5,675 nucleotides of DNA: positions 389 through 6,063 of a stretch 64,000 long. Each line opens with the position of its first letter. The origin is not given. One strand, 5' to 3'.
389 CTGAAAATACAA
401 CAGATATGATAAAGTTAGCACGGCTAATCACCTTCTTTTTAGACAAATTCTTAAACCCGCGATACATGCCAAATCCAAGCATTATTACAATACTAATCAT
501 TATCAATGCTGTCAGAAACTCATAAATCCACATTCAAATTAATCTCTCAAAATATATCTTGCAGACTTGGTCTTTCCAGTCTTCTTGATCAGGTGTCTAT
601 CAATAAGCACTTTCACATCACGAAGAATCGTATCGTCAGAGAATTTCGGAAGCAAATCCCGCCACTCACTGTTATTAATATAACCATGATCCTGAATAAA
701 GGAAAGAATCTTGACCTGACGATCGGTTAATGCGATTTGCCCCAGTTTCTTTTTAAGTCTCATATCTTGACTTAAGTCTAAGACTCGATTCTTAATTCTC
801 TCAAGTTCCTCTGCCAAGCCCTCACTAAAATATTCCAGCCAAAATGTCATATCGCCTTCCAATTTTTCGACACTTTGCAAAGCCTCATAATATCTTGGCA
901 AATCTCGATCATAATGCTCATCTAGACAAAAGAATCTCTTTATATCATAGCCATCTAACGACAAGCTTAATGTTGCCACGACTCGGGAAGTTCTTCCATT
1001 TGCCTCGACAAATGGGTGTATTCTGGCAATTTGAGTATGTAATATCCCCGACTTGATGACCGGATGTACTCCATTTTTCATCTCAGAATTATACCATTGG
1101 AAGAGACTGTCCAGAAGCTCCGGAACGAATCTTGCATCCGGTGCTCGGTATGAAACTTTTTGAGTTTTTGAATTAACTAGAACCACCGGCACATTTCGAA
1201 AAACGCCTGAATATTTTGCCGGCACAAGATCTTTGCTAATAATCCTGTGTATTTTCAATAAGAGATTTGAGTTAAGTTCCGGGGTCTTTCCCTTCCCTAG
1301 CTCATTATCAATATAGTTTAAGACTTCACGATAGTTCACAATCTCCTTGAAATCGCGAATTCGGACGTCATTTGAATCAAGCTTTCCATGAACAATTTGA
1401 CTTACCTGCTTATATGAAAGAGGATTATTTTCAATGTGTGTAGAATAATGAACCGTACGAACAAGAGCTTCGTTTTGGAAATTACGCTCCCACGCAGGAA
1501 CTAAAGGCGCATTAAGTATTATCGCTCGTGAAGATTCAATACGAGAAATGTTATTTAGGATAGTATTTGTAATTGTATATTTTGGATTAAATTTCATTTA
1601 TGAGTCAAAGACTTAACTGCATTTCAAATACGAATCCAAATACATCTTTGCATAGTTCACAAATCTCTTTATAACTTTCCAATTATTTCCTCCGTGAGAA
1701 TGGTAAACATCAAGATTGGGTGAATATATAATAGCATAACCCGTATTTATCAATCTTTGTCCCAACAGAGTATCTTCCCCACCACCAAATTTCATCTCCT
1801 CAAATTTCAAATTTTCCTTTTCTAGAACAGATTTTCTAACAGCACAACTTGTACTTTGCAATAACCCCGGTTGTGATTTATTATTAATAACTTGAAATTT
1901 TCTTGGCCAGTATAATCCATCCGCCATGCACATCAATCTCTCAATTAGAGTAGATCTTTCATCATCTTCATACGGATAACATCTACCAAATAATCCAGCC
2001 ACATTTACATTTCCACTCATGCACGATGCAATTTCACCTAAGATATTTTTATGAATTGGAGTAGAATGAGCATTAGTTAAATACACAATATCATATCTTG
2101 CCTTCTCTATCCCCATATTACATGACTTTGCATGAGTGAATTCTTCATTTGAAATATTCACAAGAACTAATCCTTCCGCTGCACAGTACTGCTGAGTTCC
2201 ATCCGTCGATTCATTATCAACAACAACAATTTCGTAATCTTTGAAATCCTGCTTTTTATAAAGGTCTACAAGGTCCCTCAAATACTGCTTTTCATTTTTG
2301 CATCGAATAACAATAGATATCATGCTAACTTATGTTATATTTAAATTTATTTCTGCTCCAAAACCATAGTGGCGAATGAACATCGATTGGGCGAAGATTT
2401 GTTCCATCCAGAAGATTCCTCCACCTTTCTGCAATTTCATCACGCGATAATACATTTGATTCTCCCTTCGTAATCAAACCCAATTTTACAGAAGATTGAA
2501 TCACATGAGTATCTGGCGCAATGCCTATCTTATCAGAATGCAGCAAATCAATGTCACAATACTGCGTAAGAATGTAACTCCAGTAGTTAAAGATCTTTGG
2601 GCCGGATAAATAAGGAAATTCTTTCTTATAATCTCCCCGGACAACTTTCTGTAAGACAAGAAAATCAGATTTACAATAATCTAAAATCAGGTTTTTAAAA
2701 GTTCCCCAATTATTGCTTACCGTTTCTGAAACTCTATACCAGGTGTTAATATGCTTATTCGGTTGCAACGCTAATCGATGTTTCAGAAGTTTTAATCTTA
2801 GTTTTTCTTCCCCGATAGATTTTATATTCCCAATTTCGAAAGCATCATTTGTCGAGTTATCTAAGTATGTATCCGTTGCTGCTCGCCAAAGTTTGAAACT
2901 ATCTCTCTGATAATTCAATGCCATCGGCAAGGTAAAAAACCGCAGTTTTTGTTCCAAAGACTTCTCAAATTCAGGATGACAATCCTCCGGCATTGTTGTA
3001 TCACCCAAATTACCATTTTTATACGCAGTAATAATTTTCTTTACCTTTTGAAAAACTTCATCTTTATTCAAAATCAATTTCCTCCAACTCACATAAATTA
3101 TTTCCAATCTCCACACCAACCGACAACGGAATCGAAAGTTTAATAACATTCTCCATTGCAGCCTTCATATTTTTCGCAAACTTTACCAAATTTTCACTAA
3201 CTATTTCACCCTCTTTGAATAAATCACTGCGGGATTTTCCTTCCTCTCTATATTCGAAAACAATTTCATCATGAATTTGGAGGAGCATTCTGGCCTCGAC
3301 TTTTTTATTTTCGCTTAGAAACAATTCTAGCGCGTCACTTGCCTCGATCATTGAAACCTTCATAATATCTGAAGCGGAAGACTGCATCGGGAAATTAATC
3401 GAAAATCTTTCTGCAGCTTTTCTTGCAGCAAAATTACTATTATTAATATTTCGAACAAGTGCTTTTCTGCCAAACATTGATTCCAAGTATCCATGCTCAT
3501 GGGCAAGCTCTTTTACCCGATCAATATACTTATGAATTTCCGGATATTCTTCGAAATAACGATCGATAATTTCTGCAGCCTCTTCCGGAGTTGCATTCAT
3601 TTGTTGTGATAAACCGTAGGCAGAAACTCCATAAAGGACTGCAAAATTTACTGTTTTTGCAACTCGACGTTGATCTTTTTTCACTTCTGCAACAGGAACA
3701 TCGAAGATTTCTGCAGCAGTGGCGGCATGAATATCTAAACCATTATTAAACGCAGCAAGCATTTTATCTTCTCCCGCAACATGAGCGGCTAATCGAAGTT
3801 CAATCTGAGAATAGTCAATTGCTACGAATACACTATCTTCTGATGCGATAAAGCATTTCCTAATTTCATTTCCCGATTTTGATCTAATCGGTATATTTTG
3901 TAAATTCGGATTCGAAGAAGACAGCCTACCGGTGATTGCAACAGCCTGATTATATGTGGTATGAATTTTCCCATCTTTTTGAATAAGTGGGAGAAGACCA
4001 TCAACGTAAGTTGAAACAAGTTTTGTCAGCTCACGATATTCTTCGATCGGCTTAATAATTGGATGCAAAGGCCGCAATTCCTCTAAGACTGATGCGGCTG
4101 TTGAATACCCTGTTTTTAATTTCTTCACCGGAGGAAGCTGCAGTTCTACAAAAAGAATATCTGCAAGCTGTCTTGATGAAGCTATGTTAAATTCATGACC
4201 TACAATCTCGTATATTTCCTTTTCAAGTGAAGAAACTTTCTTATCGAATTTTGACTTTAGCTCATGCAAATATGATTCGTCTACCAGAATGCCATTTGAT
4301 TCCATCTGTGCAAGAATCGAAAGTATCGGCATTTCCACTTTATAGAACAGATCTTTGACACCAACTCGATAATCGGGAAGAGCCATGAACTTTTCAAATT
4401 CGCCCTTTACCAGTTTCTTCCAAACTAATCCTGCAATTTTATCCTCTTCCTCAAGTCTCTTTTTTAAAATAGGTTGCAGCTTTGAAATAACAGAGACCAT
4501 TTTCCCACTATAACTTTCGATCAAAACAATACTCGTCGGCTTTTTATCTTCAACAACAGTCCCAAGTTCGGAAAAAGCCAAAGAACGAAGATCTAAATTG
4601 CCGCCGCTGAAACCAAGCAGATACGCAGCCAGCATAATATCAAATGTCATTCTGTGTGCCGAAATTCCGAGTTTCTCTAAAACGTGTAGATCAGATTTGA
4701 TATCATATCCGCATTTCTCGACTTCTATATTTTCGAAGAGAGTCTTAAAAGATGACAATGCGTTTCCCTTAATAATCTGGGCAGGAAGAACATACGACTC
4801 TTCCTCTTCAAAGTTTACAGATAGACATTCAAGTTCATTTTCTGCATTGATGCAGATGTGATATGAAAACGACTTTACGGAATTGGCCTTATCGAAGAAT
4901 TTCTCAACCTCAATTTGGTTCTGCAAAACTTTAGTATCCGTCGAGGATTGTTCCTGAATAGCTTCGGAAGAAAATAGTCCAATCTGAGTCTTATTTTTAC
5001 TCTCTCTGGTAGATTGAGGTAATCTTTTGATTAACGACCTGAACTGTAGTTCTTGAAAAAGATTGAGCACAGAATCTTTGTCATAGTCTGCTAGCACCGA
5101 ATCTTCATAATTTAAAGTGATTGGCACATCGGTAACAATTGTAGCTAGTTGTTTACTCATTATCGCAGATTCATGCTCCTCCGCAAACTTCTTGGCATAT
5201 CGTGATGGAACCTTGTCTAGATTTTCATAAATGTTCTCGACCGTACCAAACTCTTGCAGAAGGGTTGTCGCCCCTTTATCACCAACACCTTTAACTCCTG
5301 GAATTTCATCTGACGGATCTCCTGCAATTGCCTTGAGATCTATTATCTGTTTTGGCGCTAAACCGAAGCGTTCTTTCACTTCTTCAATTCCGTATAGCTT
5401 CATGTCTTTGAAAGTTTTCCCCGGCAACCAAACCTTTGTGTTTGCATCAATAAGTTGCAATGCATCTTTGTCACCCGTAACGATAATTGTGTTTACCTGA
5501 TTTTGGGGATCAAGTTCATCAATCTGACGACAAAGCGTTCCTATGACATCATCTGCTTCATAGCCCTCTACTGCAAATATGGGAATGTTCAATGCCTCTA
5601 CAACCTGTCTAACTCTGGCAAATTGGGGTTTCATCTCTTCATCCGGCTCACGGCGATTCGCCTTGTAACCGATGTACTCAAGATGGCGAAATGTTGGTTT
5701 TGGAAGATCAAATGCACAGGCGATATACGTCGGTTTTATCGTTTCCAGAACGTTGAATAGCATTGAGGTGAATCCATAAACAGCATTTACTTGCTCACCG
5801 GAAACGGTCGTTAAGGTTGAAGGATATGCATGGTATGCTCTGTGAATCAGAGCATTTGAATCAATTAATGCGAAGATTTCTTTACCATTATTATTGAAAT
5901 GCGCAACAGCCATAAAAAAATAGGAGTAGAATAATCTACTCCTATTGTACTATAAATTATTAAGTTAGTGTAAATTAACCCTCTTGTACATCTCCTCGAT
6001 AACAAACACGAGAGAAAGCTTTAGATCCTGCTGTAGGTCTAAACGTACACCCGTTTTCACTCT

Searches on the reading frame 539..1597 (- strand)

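Call 58: search_protein_families(library=pfam, proteins=[window:539-1597:-], max_evalue=0.001)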
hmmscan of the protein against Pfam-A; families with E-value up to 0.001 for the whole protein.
window:539-1597:- (352 aa): 1 family
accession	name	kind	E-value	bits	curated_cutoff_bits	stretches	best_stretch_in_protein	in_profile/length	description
PF02661.23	Fic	-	4.2e-19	69.6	24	1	108-211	2-92/93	Fic/DOC family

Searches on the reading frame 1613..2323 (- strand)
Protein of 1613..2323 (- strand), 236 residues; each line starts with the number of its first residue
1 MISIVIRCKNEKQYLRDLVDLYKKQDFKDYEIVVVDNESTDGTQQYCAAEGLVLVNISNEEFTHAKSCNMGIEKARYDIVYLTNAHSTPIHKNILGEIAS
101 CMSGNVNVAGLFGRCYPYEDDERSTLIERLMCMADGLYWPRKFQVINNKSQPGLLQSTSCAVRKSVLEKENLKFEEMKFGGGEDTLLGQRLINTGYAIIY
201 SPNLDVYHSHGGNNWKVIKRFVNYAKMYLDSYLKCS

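Call 58: search_protein_families(library=pfam, proteins=[window:1613-2323:-], max_evalue=0.001)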
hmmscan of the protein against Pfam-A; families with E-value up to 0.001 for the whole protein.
window:1613-2323:- (236 aa): 4 families
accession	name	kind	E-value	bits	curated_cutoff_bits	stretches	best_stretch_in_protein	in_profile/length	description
PF00535.33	Glycos_transf_2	-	3e-16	60.2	23.3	1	3-157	1-153/168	Glycosyl transferase family 2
PF13641.12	Glyco_tranf_2_3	-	1.2e-09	39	27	1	2-220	3-223/230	Glycosyltransferase like family 2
PF13704.12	Glyco_tranf_2_4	-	2.6e-05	25.1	27.5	1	9-59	1-49/98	Glycosyl transferase family 2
PF10111.15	Glyco_tranf_2_2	-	0.00013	22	27.3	1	4-85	4-90/276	Glycosyltransferase like family 2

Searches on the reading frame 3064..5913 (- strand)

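Call 58: search_protein_families(library=pfam, proteins=[window:3064-5913:-], max_evalue=0.001)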
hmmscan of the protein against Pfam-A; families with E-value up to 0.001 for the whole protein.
window:3064-5913:- (949 aa): 5 families
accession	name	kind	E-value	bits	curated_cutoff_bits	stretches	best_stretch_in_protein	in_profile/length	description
PF00476.26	DNA_pol_A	-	4.3e-140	467.4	34.3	1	547-940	2-379/381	DNA polymerase family A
PF02739.22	5_3_exonuc_N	-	8.1e-53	178.9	34.3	1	15-184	3-164/164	5'-3' exonuclease, N-terminal resolvase-like domain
PF01367.25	5_3_exonuc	-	1.5e-31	109.2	40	1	186-279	2-96/97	5'-3' exonuclease, C-terminal SAM fold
PF01612.26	DNA_pol_A_exo1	-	1.8e-11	44.6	23.6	1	331-458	5-135/173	3'-5' exonuclease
PF22619.2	DNA_polI_exo1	-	3.1e-10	40.4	27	1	368-446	20-97/140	DNA polymerase I, ribonuclease H-like domain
